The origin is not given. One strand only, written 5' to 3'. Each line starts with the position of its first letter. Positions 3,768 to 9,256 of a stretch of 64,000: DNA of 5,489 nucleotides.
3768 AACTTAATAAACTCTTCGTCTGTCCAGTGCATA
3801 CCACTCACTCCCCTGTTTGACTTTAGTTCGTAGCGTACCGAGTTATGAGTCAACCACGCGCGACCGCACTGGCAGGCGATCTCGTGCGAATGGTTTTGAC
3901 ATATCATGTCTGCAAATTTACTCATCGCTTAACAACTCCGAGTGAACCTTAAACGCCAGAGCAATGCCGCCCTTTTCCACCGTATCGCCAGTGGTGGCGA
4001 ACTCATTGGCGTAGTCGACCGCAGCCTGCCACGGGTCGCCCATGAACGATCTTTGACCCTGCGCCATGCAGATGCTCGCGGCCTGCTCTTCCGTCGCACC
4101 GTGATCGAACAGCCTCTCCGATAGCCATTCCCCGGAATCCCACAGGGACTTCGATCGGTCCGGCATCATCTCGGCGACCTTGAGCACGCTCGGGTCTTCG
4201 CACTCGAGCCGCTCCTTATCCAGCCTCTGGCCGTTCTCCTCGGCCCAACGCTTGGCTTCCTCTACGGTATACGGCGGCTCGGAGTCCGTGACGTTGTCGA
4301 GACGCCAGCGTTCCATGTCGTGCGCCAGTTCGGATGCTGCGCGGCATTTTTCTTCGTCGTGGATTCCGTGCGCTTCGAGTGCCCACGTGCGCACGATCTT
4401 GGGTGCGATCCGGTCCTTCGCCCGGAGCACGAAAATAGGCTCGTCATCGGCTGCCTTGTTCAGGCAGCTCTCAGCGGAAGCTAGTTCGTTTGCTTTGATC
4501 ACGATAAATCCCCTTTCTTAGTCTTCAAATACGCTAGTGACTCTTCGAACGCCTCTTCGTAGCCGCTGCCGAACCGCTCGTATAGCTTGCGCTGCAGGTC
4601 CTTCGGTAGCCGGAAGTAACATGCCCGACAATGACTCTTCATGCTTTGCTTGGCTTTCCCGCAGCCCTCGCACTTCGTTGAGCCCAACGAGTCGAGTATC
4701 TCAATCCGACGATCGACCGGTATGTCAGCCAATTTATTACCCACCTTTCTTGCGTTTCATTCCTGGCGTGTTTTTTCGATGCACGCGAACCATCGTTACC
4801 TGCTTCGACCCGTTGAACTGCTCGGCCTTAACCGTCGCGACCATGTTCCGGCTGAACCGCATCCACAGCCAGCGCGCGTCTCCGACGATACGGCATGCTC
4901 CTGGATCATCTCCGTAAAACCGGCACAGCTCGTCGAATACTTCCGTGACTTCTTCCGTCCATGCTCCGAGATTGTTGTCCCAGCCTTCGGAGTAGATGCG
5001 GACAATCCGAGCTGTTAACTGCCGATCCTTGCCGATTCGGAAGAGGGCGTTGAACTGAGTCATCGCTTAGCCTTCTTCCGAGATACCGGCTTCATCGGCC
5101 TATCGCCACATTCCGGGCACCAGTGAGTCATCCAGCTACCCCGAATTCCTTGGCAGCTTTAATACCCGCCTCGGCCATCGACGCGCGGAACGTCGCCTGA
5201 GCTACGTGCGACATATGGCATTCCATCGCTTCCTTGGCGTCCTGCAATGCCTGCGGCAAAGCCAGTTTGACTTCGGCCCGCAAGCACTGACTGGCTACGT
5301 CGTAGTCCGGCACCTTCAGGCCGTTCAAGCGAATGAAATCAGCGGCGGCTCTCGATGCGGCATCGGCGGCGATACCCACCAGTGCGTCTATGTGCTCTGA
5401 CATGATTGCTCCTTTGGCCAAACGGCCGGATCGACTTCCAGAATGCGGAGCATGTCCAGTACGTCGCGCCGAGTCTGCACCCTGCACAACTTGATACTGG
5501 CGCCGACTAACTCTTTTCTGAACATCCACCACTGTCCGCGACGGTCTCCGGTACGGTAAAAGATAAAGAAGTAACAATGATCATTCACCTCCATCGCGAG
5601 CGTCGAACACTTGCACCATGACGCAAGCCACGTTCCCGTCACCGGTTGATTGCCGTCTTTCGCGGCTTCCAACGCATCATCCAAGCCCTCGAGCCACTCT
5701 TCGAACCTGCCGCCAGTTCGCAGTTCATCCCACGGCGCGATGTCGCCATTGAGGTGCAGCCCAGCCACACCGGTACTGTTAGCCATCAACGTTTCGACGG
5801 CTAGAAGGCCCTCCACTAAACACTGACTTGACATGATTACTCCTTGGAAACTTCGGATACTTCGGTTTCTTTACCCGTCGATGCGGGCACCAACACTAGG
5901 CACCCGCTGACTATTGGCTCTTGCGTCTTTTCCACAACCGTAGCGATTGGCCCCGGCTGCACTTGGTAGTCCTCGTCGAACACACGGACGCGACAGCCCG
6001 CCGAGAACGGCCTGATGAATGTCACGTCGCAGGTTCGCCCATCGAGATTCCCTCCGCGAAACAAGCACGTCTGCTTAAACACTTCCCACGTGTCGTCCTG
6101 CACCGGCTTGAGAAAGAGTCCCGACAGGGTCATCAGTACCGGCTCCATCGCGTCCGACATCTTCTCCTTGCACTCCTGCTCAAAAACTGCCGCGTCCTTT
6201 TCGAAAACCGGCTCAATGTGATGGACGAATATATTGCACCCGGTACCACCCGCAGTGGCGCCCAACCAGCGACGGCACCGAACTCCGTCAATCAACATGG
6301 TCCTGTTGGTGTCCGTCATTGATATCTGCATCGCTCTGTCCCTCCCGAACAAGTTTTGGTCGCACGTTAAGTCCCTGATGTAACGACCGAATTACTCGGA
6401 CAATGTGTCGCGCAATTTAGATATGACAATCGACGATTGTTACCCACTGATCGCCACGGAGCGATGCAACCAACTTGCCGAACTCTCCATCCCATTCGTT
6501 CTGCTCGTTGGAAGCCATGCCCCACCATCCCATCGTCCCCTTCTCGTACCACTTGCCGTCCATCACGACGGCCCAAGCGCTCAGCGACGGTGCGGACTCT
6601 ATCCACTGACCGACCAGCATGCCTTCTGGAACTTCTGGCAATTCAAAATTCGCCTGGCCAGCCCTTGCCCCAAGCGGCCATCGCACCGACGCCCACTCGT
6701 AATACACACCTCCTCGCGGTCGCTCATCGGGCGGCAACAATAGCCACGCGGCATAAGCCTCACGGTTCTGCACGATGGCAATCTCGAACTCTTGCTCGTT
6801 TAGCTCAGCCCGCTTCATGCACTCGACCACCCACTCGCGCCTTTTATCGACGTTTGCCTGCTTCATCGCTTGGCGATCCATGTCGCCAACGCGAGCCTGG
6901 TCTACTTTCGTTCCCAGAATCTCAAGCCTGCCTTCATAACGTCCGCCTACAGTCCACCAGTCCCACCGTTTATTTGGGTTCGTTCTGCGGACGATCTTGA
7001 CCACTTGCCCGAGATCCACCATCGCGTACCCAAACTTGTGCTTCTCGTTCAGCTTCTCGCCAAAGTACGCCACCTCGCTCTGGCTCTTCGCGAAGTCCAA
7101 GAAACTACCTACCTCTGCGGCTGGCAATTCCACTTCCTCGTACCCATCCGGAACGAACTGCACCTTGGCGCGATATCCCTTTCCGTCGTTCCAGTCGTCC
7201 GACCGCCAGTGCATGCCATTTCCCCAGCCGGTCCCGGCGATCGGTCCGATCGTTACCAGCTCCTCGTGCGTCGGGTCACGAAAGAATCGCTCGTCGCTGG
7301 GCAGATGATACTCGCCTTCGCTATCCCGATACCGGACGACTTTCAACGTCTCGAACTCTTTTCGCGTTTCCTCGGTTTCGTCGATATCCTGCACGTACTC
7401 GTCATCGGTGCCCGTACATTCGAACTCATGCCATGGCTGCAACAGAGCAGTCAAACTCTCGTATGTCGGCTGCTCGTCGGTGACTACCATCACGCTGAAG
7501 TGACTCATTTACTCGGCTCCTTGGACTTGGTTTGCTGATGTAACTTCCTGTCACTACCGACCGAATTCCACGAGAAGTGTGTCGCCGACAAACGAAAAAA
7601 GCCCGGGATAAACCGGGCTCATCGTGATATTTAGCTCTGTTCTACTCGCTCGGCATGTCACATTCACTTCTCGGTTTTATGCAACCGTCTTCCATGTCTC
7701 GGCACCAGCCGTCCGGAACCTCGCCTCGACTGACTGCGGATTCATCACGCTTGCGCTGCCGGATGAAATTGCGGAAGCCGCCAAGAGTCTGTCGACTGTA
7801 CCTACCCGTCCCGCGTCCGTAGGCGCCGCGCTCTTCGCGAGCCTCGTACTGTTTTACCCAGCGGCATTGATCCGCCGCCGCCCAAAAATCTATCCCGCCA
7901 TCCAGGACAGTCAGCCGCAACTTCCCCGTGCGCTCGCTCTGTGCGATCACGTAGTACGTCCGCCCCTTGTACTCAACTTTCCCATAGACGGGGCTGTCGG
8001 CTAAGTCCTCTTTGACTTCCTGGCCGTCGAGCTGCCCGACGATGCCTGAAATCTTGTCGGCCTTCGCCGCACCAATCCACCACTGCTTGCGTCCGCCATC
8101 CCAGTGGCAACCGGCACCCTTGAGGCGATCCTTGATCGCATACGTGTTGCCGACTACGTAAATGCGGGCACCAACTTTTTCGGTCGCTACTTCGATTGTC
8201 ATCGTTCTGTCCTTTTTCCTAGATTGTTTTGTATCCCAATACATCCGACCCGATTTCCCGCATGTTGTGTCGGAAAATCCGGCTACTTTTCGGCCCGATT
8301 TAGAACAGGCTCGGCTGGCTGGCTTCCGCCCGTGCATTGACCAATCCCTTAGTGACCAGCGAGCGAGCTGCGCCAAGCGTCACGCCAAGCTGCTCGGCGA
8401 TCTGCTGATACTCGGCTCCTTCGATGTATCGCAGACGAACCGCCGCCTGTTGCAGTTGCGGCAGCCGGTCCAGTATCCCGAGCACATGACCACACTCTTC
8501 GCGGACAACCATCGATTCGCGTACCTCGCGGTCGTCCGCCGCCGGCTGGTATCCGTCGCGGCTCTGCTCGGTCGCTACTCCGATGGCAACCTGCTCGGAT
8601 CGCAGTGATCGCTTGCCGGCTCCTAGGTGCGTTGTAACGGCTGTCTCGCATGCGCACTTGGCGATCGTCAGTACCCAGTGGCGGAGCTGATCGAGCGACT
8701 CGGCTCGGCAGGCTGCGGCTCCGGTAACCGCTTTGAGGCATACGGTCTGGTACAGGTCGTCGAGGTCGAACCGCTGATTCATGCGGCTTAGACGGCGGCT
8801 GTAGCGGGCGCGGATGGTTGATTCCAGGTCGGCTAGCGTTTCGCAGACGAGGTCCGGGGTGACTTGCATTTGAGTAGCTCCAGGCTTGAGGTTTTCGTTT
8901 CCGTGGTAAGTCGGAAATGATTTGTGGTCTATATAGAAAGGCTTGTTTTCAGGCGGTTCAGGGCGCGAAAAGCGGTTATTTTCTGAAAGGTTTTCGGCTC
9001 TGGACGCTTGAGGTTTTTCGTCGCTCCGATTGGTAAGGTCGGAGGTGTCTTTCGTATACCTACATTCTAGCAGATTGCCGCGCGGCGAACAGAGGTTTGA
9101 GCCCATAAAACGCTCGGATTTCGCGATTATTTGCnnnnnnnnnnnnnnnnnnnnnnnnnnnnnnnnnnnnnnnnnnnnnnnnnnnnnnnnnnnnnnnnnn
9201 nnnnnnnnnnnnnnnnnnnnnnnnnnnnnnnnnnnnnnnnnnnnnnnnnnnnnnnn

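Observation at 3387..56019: Fourteen copies of a fixed-spacing promoter-like motif GCGACA-N18-GTC, all co-oriented with the genes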

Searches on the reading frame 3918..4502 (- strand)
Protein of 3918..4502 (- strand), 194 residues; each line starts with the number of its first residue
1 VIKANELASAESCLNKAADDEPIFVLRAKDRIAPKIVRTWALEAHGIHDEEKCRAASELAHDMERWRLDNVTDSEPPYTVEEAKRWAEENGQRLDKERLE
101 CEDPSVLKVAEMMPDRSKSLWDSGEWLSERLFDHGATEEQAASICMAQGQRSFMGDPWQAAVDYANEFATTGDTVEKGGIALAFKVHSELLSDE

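Call 8: search_protein_families(library=pfam, proteins=[window:3918-4502:-], max_evalue=0.01)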
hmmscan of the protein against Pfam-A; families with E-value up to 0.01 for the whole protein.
window:3918-4502:- (194 aa): 0 families

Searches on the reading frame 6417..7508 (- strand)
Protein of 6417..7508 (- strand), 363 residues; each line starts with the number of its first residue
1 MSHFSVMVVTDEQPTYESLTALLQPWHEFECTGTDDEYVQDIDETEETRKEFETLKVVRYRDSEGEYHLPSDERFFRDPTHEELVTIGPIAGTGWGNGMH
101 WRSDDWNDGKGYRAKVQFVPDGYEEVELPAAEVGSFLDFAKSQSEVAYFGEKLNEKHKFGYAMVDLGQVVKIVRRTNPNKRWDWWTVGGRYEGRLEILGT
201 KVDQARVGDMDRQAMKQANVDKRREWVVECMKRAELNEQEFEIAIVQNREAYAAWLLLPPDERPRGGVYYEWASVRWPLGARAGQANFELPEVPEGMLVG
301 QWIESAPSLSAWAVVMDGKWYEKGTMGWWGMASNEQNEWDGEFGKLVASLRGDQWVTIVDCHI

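Call 53: search_protein_families(library=phrogs, proteins=[window:6417-7508:-], max_evalue=0.001)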
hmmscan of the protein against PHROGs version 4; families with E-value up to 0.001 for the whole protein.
window:6417-7508:- (363 aa): 1 family
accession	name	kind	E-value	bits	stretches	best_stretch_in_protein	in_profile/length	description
phrog_10079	-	unknown function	3.1e-84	284.3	1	1-363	1-344/344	-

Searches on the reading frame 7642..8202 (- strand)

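Call 53: search_protein_families(library=phrogs, proteins=[window:7642-8202:-], max_evalue=0.001)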
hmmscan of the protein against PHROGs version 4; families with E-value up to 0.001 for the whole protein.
window:7642-8202:- (186 aa): 2 families
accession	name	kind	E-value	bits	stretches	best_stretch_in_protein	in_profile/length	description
phrog_15863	-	unknown function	7.4e-06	26.5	1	3-47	230-274/312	-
phrog_30451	-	unknown function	2.1e-05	25.2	1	13-79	107-168/287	-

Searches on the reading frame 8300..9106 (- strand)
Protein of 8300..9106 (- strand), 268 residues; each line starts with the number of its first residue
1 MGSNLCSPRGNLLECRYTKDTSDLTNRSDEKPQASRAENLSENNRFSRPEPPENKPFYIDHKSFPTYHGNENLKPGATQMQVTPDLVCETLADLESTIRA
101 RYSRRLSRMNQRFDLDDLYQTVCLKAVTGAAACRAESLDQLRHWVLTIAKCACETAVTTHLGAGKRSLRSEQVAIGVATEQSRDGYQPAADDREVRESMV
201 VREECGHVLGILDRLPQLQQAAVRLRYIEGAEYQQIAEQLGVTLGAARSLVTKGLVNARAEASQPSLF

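Call 8: search_protein_families(library=pfam, proteins=[window:8300-9106:-], max_evalue=0.01)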
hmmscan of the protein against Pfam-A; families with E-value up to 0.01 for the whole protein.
window:8300-9106:- (268 aa): 3 families
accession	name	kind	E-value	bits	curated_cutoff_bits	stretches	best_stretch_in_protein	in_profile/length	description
PF08281.18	Sigma70_r4_2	-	3.8e-11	42.9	25.7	1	211-255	7-51/54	Sigma-70, region 4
PF04545.22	Sigma70_r4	-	6.7e-10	38.8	24.1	1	212-256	2-46/50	Sigma-70, region 4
PF04542.20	Sigma70_r2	-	9.3e-05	22.6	24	1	101-154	11-62/71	Sigma-70 region 2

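Call 19: search_protein_families(library=ncbifam, proteins=[window:8300-9106:-], max_evalue=0.01)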
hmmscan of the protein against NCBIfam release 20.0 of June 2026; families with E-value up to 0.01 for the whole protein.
window:8300-9106:- (268 aa): 36 families (the best 25 are shown)
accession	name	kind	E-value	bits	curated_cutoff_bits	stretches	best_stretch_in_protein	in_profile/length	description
TIGR02984.1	Sig-70_plancto1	subfamily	7.9e-18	64.7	183.75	1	94-260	16-186/189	RNA polymerase sigma-70 factor, Planctomycetaceae-specific subfamily 1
TIGR02937.1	sigma70-ECF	superfamily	6.5e-13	48.6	42.9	1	108-255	21-158/165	sigma-70 family RNA polymerase sigma factor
TIGR02959.1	SigZ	equivalog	9.5e-10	38.6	168.65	1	198-256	84-142/170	RNA polymerase sigma factor SigZ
TIGR02983.1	SigE-fam_strep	subfamily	1.2e-09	38.3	141.55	1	192-263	88-159/162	SigE family RNA polymerase sigma factor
NF009164.0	PRK12511.1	equivalog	1.7e-09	37.5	185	1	98-259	17-156/182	RNA polymerase sigma factor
NF007228.0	PRK09646.1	subfamily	4.5e-09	36.2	226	1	168-259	98-187/194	ECF RNA polymerase sigma factor SigK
NF058625.1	sigma_PG0214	equivalog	1.1e-08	35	130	1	185-251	85-150/170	GFO_1088 family ECF-type sigma factor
NF007215.0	PRK09637.1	equivalog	3.7e-08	33.6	212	1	107-256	20-148/181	RNA polymerase sigma factor SigZ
TIGR02989.1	Sig-70_gvs1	subfamily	2.9e-07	30.5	124.55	1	107-250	20-146/158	RNA polymerase sigma-70 factor, Rhodopirellula/Verrucomicrobium family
NF009167.0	PRK12514.1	equivalog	7.8e-07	29.2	265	1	155-259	70-175/180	RNA polymerase sigma factor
TIGR02939.1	RpoE_Sigma70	equivalog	1.1e-06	28.8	236.15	1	110-252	42-176/190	RNA polymerase sigma factor RpoE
NF009185.0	PRK12533.1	equivalog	1.2e-06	28.4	248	1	113-253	54-184/231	RNA polymerase sigma factor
TIGR02985.1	Sig70_bacteroi1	subfamily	1.3e-06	28.8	126.4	1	168-256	68-156/162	RNA polymerase sigma-70 factor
NF009172.0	PRK12519.1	subfamily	1.3e-06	28.1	222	1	168-259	99-186/194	RNA polymerase sigma factor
TIGR02952.1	Sig70_famx2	equivalog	1.3e-05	25.2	206.45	1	107-253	30-161/170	ECF subfamily RNA polymerase sigma factor, BldN family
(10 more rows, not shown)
